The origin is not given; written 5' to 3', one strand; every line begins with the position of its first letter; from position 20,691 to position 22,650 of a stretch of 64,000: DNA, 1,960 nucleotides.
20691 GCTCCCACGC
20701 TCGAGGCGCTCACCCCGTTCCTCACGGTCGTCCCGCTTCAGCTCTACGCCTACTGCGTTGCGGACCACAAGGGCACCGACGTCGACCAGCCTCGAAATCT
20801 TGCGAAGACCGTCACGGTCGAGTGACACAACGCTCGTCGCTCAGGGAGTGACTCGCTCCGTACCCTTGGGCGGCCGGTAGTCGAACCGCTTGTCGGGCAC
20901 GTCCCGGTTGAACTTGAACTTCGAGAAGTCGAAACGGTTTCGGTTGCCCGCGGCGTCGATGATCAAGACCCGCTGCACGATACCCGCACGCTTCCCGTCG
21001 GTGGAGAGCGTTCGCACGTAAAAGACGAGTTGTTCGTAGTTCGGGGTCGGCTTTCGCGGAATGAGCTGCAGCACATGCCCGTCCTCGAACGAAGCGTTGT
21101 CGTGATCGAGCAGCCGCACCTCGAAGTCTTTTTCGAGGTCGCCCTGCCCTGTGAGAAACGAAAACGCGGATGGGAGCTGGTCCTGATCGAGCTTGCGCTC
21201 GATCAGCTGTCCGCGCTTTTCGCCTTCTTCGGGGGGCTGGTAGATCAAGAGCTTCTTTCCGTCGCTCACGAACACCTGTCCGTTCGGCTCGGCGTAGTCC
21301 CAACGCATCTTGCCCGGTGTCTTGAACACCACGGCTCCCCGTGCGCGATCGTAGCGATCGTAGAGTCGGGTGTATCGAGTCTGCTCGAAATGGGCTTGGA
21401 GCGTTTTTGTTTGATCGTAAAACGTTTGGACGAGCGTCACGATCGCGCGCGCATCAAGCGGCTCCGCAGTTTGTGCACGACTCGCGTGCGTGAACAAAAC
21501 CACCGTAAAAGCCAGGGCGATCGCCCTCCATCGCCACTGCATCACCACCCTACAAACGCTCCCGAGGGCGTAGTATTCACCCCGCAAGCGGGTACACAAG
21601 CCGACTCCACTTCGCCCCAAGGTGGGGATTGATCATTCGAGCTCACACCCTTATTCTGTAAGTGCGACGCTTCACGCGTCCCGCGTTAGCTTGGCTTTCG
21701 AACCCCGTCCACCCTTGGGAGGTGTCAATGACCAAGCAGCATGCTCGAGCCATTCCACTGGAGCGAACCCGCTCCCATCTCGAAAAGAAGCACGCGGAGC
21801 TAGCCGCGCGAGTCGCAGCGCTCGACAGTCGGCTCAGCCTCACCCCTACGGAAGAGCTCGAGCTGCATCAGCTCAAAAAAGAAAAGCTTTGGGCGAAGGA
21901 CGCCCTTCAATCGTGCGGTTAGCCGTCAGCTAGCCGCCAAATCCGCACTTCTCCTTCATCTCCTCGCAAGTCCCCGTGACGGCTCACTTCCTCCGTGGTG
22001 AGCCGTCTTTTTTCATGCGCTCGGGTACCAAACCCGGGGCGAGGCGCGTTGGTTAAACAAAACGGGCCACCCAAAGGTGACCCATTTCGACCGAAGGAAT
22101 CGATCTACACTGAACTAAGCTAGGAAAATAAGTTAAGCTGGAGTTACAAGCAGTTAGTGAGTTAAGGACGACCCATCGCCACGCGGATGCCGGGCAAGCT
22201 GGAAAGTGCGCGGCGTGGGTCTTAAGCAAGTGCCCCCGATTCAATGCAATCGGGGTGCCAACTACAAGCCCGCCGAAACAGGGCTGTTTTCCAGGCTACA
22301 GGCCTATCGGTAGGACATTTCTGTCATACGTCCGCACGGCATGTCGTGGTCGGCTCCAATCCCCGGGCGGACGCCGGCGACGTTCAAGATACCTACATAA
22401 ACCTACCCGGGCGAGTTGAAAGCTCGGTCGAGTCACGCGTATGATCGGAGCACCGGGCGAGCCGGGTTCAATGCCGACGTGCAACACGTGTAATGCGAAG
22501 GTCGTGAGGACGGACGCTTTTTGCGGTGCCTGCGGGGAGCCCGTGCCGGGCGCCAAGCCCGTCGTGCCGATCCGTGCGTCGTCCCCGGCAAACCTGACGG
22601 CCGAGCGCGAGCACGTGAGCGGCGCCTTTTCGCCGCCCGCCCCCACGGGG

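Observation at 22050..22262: Candidate sigma-54-dependent small RNA (~180 nt) in the largest gene-free gap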

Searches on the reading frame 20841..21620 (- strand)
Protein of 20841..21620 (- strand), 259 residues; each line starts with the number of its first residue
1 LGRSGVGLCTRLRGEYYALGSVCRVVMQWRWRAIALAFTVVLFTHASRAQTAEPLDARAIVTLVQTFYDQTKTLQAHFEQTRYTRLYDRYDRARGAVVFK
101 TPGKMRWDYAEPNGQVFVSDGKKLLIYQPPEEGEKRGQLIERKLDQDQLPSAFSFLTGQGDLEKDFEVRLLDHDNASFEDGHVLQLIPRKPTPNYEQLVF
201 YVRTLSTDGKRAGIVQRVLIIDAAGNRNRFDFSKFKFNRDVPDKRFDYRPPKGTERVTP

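Call 8: find_homologous_proteins(query=window:20841-21620:-)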
Query window:20841-21620:- (259 aa): 380 proteins with E <= 0.001 among 780 candidates; the best 120 are listed.
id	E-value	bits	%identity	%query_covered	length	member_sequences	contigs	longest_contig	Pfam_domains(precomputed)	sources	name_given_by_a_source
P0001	4.8e-154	529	100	90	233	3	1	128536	PF03548.23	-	-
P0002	3.9e-145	499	95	90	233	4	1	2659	PF03548.23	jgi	jgi:outer membrane lipoprotein carrier protein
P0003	4.0e-135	467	89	90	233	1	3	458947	PF03548.23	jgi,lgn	-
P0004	7.6e-132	456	86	90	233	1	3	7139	PF03548.23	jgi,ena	jgi:outer membrane lipoprotein carrier protein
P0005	1.8e-130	451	87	90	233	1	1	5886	PF03548.23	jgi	jgi:outer membrane lipoprotein carrier protein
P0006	1.8e-130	451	87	90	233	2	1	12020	PF03548.23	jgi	jgi:outer membrane lipoprotein carrier protein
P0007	1.2e-127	442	85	90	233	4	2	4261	PF03548.23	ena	-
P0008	2.5e-127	441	85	90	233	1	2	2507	PF03548.23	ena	-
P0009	1.9e-126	438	84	90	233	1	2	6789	PF03548.23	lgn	-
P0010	1.4e-123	429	83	90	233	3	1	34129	PF03548.23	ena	-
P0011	1.5e-123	429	76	100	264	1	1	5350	PF03548.23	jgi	jgi:outer membrane lipoprotein carrier protein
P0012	6.5e-123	427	81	91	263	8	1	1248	PF03548.23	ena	-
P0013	8.9e-123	426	83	90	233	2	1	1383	PF03548.23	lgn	-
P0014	1.1e-122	426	82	90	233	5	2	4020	PF03548.23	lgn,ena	-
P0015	9.9e-122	423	82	90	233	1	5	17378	PF03548.23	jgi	jgi:outer membrane lipoprotein carrier protein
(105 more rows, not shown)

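Call 9: search_protein_families(library=pfam, proteins=[window:20841-21620:-], max_evalue=0.01)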
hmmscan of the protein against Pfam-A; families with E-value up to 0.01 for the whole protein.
window:20841-21620:- (259 aa): 2 families
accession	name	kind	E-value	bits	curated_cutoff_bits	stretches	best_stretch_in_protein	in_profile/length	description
PF03548.22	LolA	-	2.2e-23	83.3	23.6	1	70-248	2-164/165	Outer membrane lipoprotein carrier protein LolA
PF09865.15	DUF2092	-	0.0034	17.3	21.2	0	227-257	179-209/212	Predicted periplasmic protein (DUF2092)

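Call 10: find_related_loci(query=window:20841-21620:-, collection=genome_contigs, flank=4000)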
Query window:20841-21620:- (259 aa) in genome_contigs; peptide patterns used: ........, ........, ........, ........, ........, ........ (x = any residue, [..] = any of these).
116 stretches matched a pattern; 15 encode a relative of the query (tblastn E <= 1e-3); 15 distinct loci.
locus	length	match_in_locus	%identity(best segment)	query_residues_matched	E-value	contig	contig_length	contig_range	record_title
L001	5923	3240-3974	81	8-259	3e-132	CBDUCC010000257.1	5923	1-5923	MAG TPA_asm: uncultured Myxococcales bacterium isolate ERR2431956_metabat2_51 genome assembly, contig: ERZ23880148.5811,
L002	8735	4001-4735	75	8-259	1e-125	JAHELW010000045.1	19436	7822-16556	MAG: Myxococcales bacterium isolate Ww639 NODE_7737_length_19436_cov_4.544188, whole genome shotgun sequence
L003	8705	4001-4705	80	25-259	4e-125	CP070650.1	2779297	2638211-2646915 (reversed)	MAG: Myxococcales bacterium isolate bin861 chromosome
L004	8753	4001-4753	75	9-259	2e-124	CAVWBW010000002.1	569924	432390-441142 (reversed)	MAG: uncultured delta proteobacterium isolate MFD03804.bin.1.273 genome assembly, contig: contig_2236, whole genome shot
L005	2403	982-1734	74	9-259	2e-129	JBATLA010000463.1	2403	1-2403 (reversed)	MAG: Polyangiales bacterium isolate MFD10204_ilm_asm_bin16 k127_114060, whole genome shotgun sequence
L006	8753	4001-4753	72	9-259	5e-118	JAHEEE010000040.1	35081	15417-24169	MAG: Myxococcales bacterium isolate Ww259 NODE_1332_length_35081_cov_6.375458, whole genome shotgun sequence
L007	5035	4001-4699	73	27-259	2e-112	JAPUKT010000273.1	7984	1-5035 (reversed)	MAG: Deltaproteobacteria bacterium isolate KW1-S15_267 KW1-S15_267_cg273, whole genome shotgun sequence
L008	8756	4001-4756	69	8-259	8e-112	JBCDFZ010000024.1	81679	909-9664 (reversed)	MAG: Myxococcota bacterium isolate P01_H01_bin.120 k141_135096_length_81679_cov_53.9128, whole genome shotgun sequence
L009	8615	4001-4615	62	53-257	1e-88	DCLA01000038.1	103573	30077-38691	MAG TPA_asm: Myxococcales bacterium UBA1660 UBA1660_contig_6321, whole genome shotgun sequence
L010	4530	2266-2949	56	32-259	8e-86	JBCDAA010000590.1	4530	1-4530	MAG: Myxococcota bacterium isolate P01_F01_bin.48 k141_3410735_length_4530_cov_12.0021, whole genome shotgun sequence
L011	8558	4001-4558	39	60-257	7e-41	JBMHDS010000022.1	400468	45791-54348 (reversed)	MAG: Bradymonadia bacterium isolate xHP1_bin.495 c_000000000022, whole genome shotgun sequence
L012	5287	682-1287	32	54-258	1e-25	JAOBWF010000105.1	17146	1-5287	MAG: Acidobacteria bacterium isolate RYN_30 scaffold_1533294, whole genome shotgun sequence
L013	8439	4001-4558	30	57-259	2e-15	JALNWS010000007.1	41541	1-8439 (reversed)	MAG: Azoarcus sp. isolate SO_2016_LW2 bin 36 scaffold01511_LW138R_2016, whole genome shotgun sequence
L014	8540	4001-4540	23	56-247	7e-10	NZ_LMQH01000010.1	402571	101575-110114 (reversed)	Chryseobacterium sp. Leaf394 contig_2, whole genome shotgun sequence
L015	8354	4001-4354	30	43-167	4e-8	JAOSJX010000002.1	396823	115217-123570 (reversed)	MAG: Deltaproteobacteria bacterium isolate FR_14 FR-FEN-1099-1_s10, whole genome shotgun sequence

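Call 49: find_encoding_contigs(protein=P0001, flank=1000, max_places=3)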
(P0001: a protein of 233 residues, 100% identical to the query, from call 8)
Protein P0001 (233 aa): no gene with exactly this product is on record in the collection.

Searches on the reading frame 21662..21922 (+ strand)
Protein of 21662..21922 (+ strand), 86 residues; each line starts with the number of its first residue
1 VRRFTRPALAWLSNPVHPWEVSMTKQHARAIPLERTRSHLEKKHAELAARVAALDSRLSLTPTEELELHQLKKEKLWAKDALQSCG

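Call 9: search_protein_families(library=pfam, proteins=[window:21662-21922:+], max_evalue=0.01)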
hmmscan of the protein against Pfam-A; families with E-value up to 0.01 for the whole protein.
window:21662-21922:+ (86 aa): 1 family
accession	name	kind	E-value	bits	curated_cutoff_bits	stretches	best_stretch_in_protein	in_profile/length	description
PF04325.18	DUF465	-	3.5e-09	37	25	1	39-83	3-45/48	Protein of unknown function (DUF465)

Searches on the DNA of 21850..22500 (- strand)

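Call 4: search_rna_families(source=window, start=21850, end=22500, threshold=evalue, max_evalue=10, show_alignments=3)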
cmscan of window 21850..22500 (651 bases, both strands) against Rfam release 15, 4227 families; matches with E-value up to 10: 3.
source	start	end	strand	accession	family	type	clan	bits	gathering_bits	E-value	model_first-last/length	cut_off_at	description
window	22450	22477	+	RF02440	SpF59_sRNA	Gene; sRNA;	-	16.8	37.2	2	1-54/54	no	Streptococcus sRNA SpF59 (ldcC RNA)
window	21939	22054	+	RF02344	ar14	Gene; sRNA;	-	12.4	58.8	8.3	1-123/123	no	Alphaproteobacterial ar14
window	21949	22012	+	RF02791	CcsR1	Gene; sRNA;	-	12.2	65.3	4.7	1-83/83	no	Conserved CCUCCUCCC motif stress-induced RNA 1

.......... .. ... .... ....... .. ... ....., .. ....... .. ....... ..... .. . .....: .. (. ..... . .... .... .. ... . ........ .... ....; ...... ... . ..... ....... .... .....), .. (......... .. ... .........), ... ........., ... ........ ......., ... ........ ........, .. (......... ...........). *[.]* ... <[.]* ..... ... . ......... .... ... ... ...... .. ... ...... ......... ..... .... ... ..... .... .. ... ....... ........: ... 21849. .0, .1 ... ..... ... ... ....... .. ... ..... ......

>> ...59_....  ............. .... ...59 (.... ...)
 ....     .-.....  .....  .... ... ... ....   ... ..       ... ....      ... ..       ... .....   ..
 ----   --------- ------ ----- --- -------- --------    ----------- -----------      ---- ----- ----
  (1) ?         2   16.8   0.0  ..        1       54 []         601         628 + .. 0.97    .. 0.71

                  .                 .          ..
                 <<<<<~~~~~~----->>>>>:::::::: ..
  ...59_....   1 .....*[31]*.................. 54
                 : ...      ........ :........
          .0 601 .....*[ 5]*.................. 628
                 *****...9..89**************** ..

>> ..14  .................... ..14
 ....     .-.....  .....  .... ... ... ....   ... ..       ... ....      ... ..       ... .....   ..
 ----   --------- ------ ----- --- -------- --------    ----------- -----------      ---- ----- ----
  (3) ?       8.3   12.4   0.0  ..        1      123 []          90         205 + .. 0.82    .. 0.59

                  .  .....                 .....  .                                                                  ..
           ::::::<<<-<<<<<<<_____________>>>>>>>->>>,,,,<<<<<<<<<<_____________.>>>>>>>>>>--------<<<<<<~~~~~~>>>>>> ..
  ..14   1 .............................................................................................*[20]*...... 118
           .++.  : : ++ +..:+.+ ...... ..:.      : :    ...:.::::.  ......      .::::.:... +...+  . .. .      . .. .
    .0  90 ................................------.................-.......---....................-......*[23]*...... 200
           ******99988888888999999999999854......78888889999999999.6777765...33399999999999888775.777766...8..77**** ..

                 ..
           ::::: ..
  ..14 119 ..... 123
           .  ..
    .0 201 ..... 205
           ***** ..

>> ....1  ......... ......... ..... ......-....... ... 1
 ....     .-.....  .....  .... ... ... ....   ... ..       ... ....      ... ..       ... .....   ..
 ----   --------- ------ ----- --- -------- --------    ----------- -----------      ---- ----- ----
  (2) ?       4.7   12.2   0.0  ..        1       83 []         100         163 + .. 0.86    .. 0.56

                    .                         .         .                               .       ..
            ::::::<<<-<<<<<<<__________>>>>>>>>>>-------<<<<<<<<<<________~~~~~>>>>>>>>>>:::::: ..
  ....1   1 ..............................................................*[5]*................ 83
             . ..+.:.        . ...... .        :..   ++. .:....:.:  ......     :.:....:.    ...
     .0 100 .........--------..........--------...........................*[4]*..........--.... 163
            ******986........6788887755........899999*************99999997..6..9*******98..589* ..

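Call 57: build_rna_model(alignment_id=A4, structure=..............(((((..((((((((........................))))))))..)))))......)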
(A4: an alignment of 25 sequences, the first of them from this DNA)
Model R1 built from alignment A4 (25 sequences, 74 columns); structure: as given.
model positions 71; base pairs 13; branch points 0; effective number of sequences 1.65; information 0.793 bits per position. Calibrated on 0.2 Mb of random sequence (short: E-values are rough).
structure used (alignment columns):
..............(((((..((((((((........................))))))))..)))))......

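Call 58: search_with_rna_model(model_id=R1, sources=[L009, L076, L107, L010, L011, L012, L013, L015], filters=off, max_evalue=10, show_alignments=4)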
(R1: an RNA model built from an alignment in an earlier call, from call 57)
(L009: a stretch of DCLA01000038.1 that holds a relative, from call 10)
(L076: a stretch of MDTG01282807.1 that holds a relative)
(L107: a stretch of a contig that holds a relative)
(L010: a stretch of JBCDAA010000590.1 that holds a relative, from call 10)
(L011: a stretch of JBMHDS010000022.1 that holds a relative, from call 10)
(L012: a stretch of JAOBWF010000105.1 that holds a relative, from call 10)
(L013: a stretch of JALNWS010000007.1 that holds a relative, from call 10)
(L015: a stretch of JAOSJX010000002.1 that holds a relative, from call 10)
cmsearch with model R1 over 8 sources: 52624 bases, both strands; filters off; matches with E-value up to 10: 26.
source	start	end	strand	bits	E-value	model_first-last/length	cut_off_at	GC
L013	1169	1235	-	17.1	0.01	1-71/71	no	0.51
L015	2719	2773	-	16.2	0.018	1-71/71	no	0.69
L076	1716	1769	+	13.9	0.085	1-71/71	no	0.56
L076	3011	3082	+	13.1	0.15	1-71/71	no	0.75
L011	1429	1468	+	11.5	0.44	1-71/71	no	0.55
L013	904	947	+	10.6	0.8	1-71/71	no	0.64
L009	6360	6423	+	10.2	1.1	1-71/71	no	0.73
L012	438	482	-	10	1.2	17-62/71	no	0.69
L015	7367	7422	-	9.8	1.3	1-71/71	no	0.54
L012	442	479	+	9.6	1.6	20-58/71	no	0.76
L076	1383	1436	+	9.3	1.9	1-71/71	no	0.61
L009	670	735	-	9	2.4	1-71/71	no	0.76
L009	2778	2817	+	8.5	3.3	1-71/71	no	0.7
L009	2531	2566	+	8.4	3.6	1-71/71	no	0.56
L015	6329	6399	+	8.3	3.9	1-71/71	no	0.58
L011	6875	6906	+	8.2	4.2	1-71/71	no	0.47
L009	7060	7127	+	8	4.7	1-71/71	no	0.69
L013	5579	5629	-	7.7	5.5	1-71/71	no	0.53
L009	1353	1416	-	7.7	5.9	1-71/71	no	0.75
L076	1981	2040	-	7.5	6.7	14-68/71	no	0.7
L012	757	814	-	7.4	6.8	1-71/71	no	0.55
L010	3350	3417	-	7.4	7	19-60/71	no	0.75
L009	8089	8159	+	7.2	8.2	1-71/71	no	0.77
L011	8026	8070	+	7.1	8.8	1-71/71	no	0.51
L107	3871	3923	+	7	9.3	1-71/71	no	0.62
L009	5425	5454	-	7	9.4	24-54/71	no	0.83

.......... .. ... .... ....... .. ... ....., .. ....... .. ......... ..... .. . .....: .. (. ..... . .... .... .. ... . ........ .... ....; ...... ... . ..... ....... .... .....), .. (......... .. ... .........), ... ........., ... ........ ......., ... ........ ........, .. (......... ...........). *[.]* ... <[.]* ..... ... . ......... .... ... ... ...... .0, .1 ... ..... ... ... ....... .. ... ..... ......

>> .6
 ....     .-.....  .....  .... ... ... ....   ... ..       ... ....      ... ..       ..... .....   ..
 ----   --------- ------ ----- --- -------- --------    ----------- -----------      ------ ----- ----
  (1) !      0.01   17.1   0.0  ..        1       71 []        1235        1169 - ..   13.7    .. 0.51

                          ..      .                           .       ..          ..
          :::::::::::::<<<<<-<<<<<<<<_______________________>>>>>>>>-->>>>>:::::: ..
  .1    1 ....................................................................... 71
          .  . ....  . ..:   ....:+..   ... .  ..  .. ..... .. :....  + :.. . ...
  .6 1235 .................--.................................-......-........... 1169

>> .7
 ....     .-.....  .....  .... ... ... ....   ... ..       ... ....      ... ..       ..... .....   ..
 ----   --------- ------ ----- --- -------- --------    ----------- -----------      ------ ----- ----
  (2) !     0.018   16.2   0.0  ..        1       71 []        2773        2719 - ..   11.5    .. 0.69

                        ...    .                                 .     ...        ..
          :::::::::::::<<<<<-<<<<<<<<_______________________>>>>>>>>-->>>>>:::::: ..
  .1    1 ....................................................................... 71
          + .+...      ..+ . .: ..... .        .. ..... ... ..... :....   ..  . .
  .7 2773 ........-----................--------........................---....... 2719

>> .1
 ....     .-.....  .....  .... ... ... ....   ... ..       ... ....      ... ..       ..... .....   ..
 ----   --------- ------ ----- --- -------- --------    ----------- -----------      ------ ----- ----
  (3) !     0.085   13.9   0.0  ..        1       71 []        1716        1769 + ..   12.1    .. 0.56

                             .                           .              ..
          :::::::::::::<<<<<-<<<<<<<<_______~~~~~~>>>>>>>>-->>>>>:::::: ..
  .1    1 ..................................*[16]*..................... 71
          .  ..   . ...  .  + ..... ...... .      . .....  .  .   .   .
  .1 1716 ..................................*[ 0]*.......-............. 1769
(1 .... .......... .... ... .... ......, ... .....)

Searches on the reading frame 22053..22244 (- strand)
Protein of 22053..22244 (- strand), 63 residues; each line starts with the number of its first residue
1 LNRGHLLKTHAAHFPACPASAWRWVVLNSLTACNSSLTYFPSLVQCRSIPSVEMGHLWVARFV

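Call 9: search_protein_families(library=pfam, proteins=[window:22053-22244:-], max_evalue=0.01)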
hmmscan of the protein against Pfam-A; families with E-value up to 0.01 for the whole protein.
window:22053-22244:- (63 aa): 0 families
